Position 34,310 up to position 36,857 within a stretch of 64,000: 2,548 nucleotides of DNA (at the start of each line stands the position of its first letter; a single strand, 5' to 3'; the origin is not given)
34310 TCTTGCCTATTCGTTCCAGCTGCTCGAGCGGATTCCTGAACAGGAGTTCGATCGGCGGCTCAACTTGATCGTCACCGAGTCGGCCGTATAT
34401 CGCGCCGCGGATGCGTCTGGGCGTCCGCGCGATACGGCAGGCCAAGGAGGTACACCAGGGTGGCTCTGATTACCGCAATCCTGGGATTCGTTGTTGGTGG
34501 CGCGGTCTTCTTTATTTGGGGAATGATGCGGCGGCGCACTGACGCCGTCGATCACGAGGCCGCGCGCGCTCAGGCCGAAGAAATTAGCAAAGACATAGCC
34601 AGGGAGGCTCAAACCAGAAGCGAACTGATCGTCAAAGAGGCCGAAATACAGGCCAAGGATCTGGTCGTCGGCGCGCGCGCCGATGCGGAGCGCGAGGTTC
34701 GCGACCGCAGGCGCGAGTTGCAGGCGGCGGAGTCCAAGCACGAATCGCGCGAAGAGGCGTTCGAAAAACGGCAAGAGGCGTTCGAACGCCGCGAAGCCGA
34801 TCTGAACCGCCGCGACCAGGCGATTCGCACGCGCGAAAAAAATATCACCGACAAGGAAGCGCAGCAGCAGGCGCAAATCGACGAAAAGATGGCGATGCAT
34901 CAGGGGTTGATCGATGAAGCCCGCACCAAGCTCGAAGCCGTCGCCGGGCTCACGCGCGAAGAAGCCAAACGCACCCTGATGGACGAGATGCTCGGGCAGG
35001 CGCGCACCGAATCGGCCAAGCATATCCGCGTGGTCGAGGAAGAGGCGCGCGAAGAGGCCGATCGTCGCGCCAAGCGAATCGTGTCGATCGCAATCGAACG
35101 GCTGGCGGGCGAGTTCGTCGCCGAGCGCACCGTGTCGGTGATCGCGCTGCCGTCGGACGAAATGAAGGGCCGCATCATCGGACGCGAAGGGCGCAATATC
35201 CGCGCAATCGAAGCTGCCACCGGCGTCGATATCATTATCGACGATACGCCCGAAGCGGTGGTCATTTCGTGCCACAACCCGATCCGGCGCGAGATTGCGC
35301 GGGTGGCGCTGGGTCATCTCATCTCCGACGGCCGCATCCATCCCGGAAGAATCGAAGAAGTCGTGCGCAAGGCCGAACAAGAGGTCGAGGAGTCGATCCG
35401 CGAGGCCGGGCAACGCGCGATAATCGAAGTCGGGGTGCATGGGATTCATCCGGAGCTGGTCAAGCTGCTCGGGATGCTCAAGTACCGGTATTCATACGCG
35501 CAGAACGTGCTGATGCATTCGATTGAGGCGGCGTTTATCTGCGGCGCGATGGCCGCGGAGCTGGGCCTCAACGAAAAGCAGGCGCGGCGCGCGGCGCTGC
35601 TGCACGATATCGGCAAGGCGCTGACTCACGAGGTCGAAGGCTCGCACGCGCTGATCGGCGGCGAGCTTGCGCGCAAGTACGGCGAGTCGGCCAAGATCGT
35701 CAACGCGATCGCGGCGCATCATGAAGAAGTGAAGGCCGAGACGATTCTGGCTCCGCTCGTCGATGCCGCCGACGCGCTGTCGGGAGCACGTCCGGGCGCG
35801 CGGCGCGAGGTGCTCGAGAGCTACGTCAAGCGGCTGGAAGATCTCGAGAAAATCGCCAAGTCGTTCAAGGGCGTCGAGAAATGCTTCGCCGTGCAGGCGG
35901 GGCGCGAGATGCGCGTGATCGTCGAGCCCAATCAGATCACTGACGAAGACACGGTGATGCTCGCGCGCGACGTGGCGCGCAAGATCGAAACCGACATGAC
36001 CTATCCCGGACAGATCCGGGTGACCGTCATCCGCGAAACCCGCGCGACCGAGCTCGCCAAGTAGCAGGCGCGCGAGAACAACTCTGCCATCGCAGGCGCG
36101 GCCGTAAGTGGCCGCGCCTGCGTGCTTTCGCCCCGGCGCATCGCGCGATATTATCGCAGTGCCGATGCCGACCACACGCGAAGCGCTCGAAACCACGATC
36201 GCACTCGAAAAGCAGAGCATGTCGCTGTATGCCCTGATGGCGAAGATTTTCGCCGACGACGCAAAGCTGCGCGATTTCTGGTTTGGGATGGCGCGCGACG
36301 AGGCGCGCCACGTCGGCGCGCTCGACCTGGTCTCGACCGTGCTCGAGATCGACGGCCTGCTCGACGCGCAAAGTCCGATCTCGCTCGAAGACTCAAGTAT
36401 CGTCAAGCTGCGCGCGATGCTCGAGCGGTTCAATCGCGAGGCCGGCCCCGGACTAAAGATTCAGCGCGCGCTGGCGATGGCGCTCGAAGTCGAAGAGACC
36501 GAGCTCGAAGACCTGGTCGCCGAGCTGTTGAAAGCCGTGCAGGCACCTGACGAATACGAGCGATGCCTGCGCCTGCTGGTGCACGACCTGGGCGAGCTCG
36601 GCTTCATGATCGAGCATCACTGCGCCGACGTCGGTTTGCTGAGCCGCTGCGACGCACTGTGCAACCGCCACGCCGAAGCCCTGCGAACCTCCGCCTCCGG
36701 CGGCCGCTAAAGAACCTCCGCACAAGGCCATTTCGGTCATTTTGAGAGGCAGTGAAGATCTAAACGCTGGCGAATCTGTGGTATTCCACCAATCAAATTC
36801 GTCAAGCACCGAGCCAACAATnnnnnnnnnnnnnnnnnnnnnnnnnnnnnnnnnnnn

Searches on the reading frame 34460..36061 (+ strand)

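Call 14: search_protein_families(library=pfam, proteins=[window:34460-36061:+], max_evalue=0.01)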
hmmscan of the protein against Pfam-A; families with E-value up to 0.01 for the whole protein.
window:34460-36061:+ (534 aa): 5 families
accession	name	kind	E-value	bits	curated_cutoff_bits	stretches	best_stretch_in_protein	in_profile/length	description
PF12072.13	RNase_Y_N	-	1.2e-38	133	32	1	7-218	3-200/201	RNase Y N-terminal region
PF01966.28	HD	-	3.6e-17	63.2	22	1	351-441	2-114/116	HD domain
PF00013.35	KH_1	-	1.7e-08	34.5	21.5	1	229-282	5-62/66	KH domain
PF08668.18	HDOD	-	7.2e-06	26.1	22.9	1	347-388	92-134/196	HDOD domain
PF22675.2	KH-I_KHDC4-BBP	-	0.009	16.3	30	0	234-260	6-32/76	KHDC4/BBP-like, KH-domain type I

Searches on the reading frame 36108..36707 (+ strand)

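Call 14: search_protein_families(library=pfam, proteins=[window:36108-36707:+], max_evalue=0.01)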
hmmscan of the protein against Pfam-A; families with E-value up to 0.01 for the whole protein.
window:36108-36707:+ (200 aa): 0 families

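Call 21: search_protein_families(library=padloc, proteins=[window:36108-36707:+], max_evalue=1)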
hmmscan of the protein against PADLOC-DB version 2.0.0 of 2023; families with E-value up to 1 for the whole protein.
window:36108-36707:+ (200 aa): 0 families

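Call 22: search_protein_families(library=ncbifam, proteins=[window:36108-36707:+], max_evalue=1)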
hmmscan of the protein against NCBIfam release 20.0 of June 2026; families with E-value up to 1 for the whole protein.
window:36108-36707:+ (200 aa): 2 families
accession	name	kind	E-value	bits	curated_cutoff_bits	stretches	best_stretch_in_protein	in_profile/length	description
NF010172.0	PRK13654.1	subfamily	0.0053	15.9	391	1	27-73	94-141/361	magnesium-protoporphyrin IX monomethyl ester cyclase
NF007741.0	PRK10421.1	equivalog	0.5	9.7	311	1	90-141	5-56/262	transcriptional regulator LldR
